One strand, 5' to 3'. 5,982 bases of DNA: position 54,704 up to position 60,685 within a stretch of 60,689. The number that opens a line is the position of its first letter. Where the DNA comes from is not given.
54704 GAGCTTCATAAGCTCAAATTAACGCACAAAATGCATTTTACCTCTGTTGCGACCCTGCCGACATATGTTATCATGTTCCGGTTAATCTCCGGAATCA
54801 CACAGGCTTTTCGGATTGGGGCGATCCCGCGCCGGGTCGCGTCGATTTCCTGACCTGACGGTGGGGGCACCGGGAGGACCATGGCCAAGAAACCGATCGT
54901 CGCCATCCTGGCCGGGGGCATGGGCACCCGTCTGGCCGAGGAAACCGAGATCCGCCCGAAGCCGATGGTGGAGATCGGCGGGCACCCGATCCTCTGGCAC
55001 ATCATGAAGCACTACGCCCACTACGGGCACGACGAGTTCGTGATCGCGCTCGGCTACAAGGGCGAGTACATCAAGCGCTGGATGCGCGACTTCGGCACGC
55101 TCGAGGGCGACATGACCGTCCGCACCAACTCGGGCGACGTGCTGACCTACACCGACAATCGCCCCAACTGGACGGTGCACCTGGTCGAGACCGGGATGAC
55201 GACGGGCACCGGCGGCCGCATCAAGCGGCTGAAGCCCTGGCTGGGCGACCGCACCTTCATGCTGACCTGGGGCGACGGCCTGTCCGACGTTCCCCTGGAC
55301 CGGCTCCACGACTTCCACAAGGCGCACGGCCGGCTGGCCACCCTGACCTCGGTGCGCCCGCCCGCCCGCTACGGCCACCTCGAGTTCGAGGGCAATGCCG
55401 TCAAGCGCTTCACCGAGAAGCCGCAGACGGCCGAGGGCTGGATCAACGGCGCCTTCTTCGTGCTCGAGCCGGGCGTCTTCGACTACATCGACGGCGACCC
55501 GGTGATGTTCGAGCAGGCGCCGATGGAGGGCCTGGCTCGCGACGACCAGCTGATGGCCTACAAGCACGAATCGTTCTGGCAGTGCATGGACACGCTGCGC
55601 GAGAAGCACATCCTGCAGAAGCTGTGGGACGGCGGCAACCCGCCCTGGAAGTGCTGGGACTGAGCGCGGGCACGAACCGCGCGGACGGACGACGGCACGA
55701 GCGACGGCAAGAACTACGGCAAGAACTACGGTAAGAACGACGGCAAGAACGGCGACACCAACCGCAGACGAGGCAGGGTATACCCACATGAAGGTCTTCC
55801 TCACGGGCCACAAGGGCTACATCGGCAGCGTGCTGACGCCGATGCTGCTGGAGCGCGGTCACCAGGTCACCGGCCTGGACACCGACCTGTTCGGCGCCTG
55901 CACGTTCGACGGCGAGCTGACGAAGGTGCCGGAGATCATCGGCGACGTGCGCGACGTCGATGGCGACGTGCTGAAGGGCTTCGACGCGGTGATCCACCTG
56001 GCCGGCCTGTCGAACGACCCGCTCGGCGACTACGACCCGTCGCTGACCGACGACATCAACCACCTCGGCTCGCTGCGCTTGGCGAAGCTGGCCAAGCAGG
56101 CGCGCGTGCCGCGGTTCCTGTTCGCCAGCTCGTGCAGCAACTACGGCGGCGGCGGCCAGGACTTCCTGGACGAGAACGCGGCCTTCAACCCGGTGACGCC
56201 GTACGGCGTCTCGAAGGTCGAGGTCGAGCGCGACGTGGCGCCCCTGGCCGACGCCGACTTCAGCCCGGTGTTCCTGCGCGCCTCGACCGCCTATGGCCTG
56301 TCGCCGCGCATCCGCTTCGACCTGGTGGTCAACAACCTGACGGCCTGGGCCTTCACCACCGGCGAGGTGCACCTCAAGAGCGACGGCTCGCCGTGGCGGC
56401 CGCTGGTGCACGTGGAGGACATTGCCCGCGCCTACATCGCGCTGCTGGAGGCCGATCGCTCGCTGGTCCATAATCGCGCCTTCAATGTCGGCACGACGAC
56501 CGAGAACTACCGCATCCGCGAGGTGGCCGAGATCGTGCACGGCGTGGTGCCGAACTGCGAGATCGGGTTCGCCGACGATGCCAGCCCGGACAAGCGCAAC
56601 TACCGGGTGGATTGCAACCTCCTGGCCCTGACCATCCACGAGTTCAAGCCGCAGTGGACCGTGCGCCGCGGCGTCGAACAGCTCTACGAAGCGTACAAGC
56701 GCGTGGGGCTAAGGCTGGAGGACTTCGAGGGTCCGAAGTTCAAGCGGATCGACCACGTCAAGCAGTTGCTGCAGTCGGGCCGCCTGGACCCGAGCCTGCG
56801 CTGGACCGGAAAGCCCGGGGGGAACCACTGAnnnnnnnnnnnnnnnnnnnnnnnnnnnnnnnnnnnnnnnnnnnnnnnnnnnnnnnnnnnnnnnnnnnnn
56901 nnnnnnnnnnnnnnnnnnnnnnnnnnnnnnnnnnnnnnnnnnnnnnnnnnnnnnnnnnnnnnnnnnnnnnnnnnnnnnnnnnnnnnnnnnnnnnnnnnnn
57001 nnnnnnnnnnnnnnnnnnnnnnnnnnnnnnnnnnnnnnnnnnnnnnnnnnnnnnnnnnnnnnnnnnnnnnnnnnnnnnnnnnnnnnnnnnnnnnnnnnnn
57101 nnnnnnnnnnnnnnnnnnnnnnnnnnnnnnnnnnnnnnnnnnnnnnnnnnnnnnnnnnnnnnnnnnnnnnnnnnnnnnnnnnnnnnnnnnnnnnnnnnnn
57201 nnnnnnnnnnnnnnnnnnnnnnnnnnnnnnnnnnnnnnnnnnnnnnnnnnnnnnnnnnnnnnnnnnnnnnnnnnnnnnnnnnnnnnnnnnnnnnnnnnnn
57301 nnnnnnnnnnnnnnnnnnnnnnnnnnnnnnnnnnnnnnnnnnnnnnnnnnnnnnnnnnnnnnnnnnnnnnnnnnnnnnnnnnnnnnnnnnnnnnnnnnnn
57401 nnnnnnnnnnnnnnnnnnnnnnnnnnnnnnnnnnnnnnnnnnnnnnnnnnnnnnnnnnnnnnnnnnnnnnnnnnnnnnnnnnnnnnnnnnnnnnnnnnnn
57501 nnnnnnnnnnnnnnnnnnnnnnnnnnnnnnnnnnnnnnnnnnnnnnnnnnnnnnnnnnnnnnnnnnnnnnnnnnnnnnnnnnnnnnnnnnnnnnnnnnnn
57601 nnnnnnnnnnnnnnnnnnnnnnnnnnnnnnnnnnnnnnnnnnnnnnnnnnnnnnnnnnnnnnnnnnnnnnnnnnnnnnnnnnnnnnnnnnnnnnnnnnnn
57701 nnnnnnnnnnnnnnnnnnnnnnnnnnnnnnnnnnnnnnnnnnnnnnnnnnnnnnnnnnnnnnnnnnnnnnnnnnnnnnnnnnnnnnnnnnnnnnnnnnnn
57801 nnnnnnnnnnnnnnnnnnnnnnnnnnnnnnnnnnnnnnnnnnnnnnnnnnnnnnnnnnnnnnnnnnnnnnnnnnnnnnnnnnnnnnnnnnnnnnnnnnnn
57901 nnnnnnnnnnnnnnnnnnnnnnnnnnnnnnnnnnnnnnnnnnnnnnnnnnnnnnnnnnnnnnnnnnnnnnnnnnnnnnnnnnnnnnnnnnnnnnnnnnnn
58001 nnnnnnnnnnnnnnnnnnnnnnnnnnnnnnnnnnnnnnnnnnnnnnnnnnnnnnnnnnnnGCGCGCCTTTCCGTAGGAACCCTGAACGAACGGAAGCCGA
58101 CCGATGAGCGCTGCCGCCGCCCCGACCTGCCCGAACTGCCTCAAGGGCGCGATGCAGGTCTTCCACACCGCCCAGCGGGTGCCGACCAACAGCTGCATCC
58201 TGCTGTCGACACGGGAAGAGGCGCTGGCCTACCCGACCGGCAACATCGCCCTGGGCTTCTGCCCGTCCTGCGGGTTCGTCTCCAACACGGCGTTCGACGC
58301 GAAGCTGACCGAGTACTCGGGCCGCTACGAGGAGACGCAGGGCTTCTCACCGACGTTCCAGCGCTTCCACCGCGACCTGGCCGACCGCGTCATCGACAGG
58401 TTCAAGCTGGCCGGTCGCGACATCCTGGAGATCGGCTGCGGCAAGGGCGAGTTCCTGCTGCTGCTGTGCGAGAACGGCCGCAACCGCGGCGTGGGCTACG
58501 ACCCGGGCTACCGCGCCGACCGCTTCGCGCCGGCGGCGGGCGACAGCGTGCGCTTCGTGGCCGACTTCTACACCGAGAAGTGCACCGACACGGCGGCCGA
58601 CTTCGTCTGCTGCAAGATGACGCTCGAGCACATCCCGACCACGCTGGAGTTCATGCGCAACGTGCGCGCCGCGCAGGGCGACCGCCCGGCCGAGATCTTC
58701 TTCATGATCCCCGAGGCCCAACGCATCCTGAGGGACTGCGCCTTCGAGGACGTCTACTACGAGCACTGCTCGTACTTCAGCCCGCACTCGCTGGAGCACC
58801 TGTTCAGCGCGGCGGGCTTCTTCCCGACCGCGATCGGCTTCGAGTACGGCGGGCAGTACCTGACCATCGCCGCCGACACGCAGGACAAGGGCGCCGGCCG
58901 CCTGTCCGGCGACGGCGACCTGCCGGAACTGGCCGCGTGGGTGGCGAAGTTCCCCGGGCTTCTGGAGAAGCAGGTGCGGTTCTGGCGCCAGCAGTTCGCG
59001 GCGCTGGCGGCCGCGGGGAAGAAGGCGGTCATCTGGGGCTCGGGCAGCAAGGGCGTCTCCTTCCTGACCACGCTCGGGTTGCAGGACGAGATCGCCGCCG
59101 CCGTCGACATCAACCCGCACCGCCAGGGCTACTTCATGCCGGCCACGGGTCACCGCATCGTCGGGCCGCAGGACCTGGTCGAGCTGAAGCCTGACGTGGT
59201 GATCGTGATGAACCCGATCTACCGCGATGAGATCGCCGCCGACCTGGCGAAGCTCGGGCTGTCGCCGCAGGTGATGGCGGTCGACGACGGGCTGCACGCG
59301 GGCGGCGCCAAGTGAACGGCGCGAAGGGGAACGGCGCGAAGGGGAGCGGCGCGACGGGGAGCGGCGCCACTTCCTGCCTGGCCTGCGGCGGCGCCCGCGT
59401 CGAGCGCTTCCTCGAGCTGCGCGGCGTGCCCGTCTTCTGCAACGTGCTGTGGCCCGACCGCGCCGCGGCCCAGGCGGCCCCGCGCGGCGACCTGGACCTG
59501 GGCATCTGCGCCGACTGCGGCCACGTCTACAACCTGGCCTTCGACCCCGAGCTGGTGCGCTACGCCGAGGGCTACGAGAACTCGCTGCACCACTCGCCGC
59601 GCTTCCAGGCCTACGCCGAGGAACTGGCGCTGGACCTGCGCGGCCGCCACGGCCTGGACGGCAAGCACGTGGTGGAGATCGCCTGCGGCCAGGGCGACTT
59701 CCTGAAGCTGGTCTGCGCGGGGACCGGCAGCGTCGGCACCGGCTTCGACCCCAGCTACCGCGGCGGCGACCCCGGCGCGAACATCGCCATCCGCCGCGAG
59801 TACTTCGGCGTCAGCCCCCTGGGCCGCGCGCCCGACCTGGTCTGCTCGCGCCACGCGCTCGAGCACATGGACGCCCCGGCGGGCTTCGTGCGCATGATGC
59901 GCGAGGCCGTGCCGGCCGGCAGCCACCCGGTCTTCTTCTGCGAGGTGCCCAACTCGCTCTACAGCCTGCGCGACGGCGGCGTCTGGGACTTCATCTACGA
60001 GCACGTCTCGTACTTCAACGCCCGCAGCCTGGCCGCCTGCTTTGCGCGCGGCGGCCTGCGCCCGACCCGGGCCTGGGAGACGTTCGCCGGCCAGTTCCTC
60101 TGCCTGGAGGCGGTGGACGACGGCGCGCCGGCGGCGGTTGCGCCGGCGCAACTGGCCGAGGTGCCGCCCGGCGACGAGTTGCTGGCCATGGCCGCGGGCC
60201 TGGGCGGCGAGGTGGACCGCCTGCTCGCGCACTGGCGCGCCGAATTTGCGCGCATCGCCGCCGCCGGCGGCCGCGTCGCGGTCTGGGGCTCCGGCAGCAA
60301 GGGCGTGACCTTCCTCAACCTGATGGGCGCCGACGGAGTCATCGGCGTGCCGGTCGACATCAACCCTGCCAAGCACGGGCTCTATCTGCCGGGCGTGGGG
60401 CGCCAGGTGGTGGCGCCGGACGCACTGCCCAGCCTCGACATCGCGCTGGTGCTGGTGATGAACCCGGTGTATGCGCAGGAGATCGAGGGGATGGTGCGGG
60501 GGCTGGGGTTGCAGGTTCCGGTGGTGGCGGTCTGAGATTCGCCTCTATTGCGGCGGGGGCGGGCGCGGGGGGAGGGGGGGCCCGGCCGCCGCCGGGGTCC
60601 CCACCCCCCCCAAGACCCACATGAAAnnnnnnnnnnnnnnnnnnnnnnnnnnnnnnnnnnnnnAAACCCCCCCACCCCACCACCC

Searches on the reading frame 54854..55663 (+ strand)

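Call 55: search_protein_families(library=pfam, proteins=[window:54854-55663:+], max_evalue=0.0001)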
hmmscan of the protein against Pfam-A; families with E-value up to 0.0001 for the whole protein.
window:54854-55663:+ (269 aa): 2 families
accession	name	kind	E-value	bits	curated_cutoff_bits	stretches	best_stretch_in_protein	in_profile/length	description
PF00483.29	NTP_transferase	-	3.1e-18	66.7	21.2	1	18-212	4-188/245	Nucleotidyl transferase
PF12804.13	NTP_transf_3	-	1e-06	29.4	27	1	17-80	2-58/160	MobA-like NTP transferase domain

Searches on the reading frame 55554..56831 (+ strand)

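Call 55: search_protein_families(library=pfam, proteins=[window:55554-56831:+], max_evalue=0.0001)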
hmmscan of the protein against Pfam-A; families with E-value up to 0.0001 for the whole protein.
window:55554-56831:+ (425 aa): 4 families
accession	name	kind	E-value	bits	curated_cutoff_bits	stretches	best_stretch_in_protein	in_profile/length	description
PF01370.27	Epimerase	-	6.5e-43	147.3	20.9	1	81-313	1-240/240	NAD dependent epimerase/dehydratase family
PF16363.11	GDP_Man_Dehyd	-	2.7e-19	70.3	27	1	83-329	2-263/332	GDP-mannose 4,6 dehydratase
PF04321.23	RmlD_sub_bind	-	2.1e-08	34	27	1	79-299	1-198/287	RmlD substrate binding domain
PF01073.25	3Beta_HSD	-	7.9e-08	32.1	22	1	83-260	2-195/280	3-beta hydroxysteroid dehydrogenase/isomerase family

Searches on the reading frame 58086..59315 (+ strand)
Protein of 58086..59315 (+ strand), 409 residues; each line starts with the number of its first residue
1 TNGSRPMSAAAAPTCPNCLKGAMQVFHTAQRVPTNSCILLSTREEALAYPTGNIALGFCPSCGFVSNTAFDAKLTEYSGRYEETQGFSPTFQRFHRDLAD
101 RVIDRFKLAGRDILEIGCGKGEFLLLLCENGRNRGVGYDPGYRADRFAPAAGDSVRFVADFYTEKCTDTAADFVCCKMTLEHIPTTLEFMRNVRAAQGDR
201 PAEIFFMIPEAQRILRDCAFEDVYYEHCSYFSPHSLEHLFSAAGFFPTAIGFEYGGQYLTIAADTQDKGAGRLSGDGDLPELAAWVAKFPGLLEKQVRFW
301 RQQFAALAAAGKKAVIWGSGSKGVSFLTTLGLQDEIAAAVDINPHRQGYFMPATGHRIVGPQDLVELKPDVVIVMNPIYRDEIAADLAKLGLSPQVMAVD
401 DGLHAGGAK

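Call 55: search_protein_families(library=pfam, proteins=[window:58086-59315:+], max_evalue=0.0001)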
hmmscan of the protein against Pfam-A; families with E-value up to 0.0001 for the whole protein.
window:58086-59315:+ (409 aa): 5 families
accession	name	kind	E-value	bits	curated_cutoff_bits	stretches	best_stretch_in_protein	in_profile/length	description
PF13489.12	Methyltransf_23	-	1.6e-20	73.9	27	1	94-245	4-159/164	Methyltransferase domain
PF08484.17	Methyltransf_14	-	1.9e-13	51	23.5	1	303-389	60-147/160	C-methyltransferase C-terminal domain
PF08241.18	Methyltransf_11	-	8.4e-07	30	21.2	1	114-194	1-84/95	Methyltransferase domain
PF08242.18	Methyltransf_12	-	6.6e-06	27.2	30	1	114-196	1-91/98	Methyltransferase domain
PF13649.12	Methyltransf_25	-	5.7e-05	24.2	27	0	113-194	1-90/97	Methyltransferase domain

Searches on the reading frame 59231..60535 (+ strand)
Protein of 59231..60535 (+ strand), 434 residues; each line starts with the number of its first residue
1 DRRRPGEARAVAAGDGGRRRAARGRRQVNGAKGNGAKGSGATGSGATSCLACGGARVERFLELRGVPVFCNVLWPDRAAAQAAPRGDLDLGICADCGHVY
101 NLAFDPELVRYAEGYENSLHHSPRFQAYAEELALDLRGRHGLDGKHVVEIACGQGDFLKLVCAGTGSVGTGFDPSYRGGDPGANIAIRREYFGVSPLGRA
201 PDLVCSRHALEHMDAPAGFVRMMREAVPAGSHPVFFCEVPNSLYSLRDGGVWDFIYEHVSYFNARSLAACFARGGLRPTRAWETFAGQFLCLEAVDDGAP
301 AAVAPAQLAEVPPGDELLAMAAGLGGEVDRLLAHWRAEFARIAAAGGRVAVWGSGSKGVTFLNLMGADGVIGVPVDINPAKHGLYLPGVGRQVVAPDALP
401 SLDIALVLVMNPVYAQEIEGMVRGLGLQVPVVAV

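Call 55: search_protein_families(library=pfam, proteins=[window:59231-60535:+], max_evalue=0.0001)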
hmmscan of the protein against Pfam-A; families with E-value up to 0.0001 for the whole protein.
window:59231-60535:+ (434 aa): 3 families
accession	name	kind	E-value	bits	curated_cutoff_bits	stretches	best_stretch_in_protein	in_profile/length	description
PF13489.12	Methyltransf_23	-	1.3e-18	67.8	27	1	136-277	16-160/164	Methyltransferase domain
PF08484.17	Methyltransf_14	-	2.7e-09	37.5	23.5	1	327-418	49-141/160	C-methyltransferase C-terminal domain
PF08421.16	Methyltransf_13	-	3.8e-06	27.4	31.3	1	49-100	1-51/62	Putative zinc binding domain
